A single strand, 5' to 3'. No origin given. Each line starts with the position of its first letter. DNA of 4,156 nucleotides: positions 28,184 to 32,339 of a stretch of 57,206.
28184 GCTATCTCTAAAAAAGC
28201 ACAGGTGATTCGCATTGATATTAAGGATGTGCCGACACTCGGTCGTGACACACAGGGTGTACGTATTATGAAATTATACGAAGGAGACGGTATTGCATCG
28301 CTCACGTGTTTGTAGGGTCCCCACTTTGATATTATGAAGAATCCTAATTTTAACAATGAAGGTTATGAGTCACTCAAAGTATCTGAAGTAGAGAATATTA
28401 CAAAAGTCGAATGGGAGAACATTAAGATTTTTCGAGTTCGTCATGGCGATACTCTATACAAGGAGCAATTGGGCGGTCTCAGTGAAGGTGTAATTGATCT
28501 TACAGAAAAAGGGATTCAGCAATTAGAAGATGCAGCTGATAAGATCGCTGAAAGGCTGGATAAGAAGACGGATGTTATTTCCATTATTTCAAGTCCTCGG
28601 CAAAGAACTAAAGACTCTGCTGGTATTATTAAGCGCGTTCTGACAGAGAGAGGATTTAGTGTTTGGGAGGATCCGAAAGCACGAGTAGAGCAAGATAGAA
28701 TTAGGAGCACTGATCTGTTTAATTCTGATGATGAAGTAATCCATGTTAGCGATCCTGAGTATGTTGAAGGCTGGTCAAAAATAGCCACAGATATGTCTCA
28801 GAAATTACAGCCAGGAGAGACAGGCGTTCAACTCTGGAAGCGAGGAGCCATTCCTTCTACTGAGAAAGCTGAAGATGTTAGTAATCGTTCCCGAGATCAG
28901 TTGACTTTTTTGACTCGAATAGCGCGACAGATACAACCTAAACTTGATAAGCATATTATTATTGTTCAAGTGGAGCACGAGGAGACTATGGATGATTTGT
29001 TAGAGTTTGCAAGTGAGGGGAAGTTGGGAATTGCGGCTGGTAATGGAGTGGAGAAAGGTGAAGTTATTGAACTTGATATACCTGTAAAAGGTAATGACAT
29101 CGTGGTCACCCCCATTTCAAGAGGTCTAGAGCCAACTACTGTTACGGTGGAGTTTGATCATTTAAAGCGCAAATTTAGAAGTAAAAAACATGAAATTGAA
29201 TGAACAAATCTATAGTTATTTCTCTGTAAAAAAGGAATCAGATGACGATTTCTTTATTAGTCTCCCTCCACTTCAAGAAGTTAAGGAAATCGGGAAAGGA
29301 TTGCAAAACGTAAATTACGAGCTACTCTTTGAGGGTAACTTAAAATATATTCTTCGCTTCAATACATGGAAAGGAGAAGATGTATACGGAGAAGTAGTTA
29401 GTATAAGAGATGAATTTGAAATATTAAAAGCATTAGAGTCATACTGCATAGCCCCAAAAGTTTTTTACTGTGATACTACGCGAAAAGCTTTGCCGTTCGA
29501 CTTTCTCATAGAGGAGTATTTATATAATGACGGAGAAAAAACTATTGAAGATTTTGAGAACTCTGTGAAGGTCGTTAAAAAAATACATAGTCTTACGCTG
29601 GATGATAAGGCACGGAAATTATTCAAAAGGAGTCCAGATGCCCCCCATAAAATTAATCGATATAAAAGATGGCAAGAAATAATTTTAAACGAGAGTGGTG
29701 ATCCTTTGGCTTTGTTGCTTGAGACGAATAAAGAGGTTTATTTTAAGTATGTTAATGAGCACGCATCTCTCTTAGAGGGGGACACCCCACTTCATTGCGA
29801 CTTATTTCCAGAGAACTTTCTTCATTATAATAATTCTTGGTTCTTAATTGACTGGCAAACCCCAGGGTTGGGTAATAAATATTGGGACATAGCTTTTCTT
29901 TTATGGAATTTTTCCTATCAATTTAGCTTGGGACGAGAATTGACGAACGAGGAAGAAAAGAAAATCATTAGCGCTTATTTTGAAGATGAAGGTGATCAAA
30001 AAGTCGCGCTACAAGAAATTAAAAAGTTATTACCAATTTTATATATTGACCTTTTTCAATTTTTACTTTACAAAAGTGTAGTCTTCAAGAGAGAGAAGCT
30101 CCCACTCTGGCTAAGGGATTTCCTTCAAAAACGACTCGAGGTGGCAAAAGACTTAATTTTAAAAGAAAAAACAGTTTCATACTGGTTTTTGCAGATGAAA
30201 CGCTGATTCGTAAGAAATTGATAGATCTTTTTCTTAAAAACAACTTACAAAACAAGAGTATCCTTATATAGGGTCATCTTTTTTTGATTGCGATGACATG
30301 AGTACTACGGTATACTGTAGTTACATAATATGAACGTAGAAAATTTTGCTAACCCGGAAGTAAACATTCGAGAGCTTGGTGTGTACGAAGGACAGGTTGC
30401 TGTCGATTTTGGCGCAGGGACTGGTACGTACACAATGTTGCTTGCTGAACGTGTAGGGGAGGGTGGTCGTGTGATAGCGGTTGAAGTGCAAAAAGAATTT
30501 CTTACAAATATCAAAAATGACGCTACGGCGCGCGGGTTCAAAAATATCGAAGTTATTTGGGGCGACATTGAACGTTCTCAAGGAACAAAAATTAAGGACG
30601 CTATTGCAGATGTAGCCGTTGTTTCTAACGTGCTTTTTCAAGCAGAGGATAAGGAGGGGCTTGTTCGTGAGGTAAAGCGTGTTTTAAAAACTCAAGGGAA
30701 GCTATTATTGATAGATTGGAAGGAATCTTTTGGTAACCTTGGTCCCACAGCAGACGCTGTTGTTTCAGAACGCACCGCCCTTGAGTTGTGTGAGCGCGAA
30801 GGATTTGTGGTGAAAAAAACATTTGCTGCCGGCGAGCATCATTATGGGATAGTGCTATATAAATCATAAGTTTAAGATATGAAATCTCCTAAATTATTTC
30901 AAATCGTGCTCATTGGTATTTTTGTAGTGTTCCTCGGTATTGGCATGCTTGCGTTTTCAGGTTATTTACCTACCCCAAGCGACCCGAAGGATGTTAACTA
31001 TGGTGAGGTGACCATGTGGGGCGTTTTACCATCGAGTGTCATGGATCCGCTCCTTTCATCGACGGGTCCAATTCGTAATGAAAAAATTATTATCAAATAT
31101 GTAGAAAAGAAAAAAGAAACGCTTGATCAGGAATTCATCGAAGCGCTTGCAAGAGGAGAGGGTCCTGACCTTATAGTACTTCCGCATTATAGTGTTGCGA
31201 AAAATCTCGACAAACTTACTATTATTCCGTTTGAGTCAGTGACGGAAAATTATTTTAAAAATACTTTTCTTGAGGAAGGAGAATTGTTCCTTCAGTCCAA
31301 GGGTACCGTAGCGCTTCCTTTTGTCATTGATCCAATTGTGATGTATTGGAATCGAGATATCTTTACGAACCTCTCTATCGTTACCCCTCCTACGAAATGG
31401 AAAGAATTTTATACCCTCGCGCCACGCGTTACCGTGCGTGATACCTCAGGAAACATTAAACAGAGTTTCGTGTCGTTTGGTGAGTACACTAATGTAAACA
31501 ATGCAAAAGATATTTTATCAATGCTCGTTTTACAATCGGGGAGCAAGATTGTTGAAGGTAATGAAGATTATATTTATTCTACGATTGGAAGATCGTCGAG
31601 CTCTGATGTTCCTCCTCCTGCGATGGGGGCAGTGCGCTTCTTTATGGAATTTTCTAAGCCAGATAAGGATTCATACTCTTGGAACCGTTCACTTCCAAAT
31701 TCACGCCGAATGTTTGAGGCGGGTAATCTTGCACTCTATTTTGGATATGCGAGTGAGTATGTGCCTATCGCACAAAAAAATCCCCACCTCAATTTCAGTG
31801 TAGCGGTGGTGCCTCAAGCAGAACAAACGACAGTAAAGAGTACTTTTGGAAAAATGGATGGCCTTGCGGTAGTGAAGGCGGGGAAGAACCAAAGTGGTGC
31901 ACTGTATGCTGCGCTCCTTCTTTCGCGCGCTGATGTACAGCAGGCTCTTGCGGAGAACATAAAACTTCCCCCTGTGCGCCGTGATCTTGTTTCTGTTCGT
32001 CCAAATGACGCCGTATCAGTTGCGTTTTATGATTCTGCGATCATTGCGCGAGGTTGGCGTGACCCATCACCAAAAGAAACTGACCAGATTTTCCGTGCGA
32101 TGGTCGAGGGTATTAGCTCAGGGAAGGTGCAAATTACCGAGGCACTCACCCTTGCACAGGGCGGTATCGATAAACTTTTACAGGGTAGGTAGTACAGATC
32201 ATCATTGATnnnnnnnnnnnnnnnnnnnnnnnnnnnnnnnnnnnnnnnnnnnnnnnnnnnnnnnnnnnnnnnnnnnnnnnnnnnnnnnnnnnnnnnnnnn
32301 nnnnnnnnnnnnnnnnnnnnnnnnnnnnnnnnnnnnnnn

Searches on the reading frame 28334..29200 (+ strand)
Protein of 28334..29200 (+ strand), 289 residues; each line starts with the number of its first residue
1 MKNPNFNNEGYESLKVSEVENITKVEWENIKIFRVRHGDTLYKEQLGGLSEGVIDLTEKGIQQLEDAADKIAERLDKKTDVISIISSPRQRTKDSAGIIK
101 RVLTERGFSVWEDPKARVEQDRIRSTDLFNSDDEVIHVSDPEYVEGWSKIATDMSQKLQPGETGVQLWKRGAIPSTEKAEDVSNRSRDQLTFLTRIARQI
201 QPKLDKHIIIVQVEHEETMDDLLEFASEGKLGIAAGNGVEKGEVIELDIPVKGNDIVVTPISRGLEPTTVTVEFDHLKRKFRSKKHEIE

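Call 55: search_protein_families(library=pfam, proteins=[window:28334-29200:+], max_evalue=0.001)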
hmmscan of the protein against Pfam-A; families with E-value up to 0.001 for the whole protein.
window:28334-29200:+ (289 aa): 1 family
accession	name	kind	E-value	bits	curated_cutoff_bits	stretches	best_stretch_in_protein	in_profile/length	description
PF00300.27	His_Phos_1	-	2e-08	34.6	21.7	1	35-114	4-88/194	Histidine phosphatase superfamily (branch 1)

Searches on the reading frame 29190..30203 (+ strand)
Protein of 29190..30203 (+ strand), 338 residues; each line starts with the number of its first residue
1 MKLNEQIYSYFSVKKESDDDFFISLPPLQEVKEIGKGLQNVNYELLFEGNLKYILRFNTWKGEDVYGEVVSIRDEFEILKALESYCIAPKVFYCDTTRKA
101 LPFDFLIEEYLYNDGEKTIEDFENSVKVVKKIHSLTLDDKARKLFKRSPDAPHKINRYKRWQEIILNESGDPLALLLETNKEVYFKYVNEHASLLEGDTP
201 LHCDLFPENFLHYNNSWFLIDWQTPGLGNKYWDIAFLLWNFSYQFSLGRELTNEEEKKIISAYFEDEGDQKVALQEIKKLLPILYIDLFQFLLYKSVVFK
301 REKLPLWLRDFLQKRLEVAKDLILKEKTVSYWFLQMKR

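Call 55: search_protein_families(library=pfam, proteins=[window:29190-30203:+], max_evalue=0.001)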
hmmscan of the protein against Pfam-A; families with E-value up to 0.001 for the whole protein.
window:29190-30203:+ (338 aa): 1 family
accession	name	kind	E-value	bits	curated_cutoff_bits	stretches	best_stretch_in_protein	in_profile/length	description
PF01636.29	APH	-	4.9e-10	40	23.2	1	30-243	1-215/239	Phosphotransferase enzyme family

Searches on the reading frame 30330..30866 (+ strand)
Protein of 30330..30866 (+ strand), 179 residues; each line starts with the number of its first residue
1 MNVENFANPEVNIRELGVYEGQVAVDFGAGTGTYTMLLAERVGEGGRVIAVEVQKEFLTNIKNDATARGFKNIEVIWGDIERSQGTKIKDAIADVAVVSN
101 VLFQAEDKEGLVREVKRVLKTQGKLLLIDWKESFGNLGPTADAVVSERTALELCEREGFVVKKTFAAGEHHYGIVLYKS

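Call 55: search_protein_families(library=pfam, proteins=[window:30330-30866:+], max_evalue=0.001)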
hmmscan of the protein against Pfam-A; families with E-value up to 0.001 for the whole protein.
window:30330-30866:+ (179 aa): 12 families
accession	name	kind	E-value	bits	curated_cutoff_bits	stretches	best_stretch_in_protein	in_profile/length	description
PF13847.12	Methyltransf_31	-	4e-18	65.9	27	1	21-131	4-113/145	Methyltransferase domain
PF08241.18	Methyltransf_11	-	5.3e-15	56.3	21.2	1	25-126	1-94/95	Methyltransferase domain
PF13649.12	Methyltransf_25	-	9.3e-14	52.3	27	1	25-123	2-97/97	Methyltransferase domain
PF01209.24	Ubie_methyltran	-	1.1e-11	45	20.1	1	16-130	43-154/233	ubiE/COQ5 methyltransferase family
PF08242.18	Methyltransf_12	-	1.7e-09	38.7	30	1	25-125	1-98/98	Methyltransferase domain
PF01728.25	FtsJ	-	1.5e-06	28.7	24.1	1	20-88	21-84/181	FtsJ-like methyltransferase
PF01135.25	PCMT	-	1.5e-06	28.6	20.3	1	17-79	70-132/210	Protein-L-isoaspartate(D-aspartate) O-methyltransferase (PCMT)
PF05175.20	MTS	-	2.3e-06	27.8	23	1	20-129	31-140/170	Methyltransferase small domain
PF02390.23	Methyltransf_4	-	4.1e-05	23.5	24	1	22-80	3-60/173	Putative methyltransferase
PF13489.12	Methyltransf_23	-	4.4e-05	23.7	27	1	25-135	27-124/164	Methyltransferase domain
PF01189.24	Methyltr_RsmB-F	-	0.00013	22.1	27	1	19-85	7-73/199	16S rRNA methyltransferase RsmB/F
PF13679.12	Methyltransf_32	-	0.00048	20.6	27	1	23-91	28-100/143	Methyltransferase domain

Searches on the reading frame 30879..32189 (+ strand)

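Call 56: search_protein_families(library=pfam, proteins=[window:30879-32189:+], max_evalue=0.00001)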
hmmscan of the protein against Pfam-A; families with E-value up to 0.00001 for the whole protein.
window:30879-32189:+ (437 aa): 2 families
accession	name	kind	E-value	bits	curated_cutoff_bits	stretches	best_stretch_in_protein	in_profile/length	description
PF01547.30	SBP_bac_1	-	2.2e-14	54.6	26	1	80-341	34-293/307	Bacterial extracellular solute-binding protein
PF13416.11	SBP_bac_8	-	1.4e-13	51.7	27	1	70-370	12-265/279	Bacterial extracellular solute-binding protein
